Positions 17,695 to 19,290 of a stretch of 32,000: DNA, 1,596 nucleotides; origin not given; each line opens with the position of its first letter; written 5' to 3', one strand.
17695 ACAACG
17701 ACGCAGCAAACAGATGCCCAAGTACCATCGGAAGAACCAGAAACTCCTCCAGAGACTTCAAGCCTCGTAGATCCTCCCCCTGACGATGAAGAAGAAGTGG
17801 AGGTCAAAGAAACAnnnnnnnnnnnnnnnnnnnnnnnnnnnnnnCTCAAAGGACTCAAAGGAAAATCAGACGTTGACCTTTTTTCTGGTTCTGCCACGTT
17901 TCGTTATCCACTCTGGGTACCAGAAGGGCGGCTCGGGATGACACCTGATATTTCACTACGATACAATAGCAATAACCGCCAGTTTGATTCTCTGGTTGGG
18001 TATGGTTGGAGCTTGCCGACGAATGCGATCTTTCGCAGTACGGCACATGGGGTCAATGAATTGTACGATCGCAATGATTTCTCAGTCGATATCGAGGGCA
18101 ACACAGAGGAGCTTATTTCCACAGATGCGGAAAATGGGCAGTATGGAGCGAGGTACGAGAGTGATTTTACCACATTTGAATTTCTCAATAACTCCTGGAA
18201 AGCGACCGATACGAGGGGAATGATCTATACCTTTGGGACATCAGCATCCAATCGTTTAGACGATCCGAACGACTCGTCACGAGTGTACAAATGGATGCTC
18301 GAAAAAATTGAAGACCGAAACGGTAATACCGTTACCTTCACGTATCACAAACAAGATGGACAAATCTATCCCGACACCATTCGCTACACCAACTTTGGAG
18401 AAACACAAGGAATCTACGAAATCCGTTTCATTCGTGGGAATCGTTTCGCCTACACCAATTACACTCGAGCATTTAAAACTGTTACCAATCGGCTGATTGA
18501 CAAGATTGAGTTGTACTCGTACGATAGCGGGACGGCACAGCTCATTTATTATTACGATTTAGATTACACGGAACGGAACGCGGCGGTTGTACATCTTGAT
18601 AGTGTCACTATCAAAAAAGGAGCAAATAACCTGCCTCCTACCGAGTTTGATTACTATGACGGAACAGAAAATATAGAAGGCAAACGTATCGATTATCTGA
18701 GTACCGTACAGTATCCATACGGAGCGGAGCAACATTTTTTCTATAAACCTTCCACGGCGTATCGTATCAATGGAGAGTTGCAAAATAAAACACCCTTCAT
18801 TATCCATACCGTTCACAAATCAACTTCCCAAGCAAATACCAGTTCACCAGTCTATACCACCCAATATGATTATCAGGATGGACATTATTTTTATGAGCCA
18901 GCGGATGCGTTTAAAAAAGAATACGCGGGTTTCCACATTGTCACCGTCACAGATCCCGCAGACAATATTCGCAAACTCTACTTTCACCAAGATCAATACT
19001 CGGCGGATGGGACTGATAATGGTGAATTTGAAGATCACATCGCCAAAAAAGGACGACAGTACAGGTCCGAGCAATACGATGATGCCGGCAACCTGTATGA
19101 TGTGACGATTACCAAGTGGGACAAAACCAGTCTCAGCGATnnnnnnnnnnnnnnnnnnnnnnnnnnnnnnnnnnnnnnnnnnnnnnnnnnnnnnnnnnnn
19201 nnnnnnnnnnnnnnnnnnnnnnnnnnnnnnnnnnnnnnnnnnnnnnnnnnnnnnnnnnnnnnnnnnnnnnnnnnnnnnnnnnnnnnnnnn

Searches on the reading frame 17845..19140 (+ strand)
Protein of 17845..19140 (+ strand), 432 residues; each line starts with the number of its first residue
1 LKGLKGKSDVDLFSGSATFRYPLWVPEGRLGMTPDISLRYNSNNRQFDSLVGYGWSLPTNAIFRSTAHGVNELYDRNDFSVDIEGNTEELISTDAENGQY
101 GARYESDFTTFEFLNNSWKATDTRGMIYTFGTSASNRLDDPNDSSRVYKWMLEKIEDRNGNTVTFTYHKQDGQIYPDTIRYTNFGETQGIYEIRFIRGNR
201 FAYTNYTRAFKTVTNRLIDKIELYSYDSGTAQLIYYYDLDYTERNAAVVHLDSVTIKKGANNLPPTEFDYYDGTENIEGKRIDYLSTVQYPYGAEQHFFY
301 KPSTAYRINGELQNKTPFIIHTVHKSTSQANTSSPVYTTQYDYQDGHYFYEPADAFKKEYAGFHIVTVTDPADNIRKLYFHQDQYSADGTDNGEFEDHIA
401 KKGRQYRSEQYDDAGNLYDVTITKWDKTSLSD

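Call 64: find_homologous_proteins(query=window:17845-19140:+, max_evalue=1e-10)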
Query window:17845-19140:+ (432 aa): 5 proteins with E <= 1e-10 among 3122 candidates.
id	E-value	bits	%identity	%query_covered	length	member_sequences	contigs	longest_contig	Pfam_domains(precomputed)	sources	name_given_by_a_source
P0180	3.8e-106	374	49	86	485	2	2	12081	PF12256.15,PF03534.19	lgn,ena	-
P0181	1.2e-89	320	46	81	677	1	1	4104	PF12256.15,PF03534.19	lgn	-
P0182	3.5e-76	275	44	74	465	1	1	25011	PF03534.19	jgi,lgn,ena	-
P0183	2.0e-39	154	29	100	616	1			PF03534.19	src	-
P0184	1.9e-32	131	33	68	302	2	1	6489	PF12256.15,PF03534.19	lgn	-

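Call 65: find_encoding_contigs(protein=P0180, flank=6000, max_places=2)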
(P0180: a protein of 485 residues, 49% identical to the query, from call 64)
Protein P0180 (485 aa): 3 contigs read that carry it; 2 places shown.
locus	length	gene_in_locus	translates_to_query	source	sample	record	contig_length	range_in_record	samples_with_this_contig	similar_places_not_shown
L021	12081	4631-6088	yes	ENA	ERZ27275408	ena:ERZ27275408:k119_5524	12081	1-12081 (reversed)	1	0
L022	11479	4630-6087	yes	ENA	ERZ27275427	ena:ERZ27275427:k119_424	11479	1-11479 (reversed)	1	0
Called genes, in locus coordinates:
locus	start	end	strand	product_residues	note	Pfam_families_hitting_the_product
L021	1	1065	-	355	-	?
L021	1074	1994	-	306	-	-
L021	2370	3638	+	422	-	PF00675:Peptidase_M16, PF05193:Peptidase_M16_C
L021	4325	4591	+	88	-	-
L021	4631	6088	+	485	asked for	PF03534:SpvB, PF12256:TcdB_toxin_midN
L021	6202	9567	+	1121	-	PF20041:DUF6443 (weak), PF05593:RHS_repeat (weak)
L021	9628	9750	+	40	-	-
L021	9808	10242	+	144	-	-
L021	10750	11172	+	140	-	-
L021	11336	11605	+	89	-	-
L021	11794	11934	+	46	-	-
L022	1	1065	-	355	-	?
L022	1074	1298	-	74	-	-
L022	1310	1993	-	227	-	-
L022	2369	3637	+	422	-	PF00675:Peptidase_M16, PF05193:Peptidase_M16_C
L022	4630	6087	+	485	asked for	PF03534:SpvB, PF12256:TcdB_toxin_midN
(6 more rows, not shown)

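Call 66: find_encoding_contigs(protein=P0182, flank=6000, max_places=2)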
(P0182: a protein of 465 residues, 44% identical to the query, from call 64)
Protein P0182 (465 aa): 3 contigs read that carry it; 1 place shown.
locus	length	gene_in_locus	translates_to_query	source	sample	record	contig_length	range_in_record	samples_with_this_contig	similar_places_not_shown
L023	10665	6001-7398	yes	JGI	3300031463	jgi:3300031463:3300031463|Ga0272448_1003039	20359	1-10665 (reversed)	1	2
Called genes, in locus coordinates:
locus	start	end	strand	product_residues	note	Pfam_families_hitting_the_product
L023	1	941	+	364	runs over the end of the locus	PF01926:MMR_HSR1, PF02421:FeoB_N, PF06071:YchF-GTPase_C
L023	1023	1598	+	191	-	PF13430:DUF4112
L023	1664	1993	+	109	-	PF00085:Thioredoxin, PF13098:Thioredoxin_2 (weak), PF13905:Thioredoxin_8 (faint)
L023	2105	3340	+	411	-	-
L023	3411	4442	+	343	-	PF04055:Radical_SAM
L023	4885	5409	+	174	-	-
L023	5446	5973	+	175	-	-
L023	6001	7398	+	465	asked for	PF03534:SpvB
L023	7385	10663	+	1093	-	?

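Call 67: find_encoding_contigs(protein=P0184, flank=6000, max_places=2)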
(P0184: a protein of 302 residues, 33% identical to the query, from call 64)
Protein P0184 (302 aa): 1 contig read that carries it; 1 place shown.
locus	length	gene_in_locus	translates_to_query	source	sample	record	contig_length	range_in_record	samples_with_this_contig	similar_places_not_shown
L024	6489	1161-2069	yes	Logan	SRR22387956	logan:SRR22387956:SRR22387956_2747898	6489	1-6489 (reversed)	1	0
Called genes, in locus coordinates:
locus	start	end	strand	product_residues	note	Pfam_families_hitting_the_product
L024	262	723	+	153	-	-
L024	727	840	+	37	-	-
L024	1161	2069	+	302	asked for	PF03534:SpvB, PF12256:TcdB_toxin_midN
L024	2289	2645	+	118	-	-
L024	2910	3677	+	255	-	PF05593:RHS_repeat (faint), PF25023:TEN_YD-shell (weak)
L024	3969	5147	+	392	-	PF05593:RHS_repeat (weak)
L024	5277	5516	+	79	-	-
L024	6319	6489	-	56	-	?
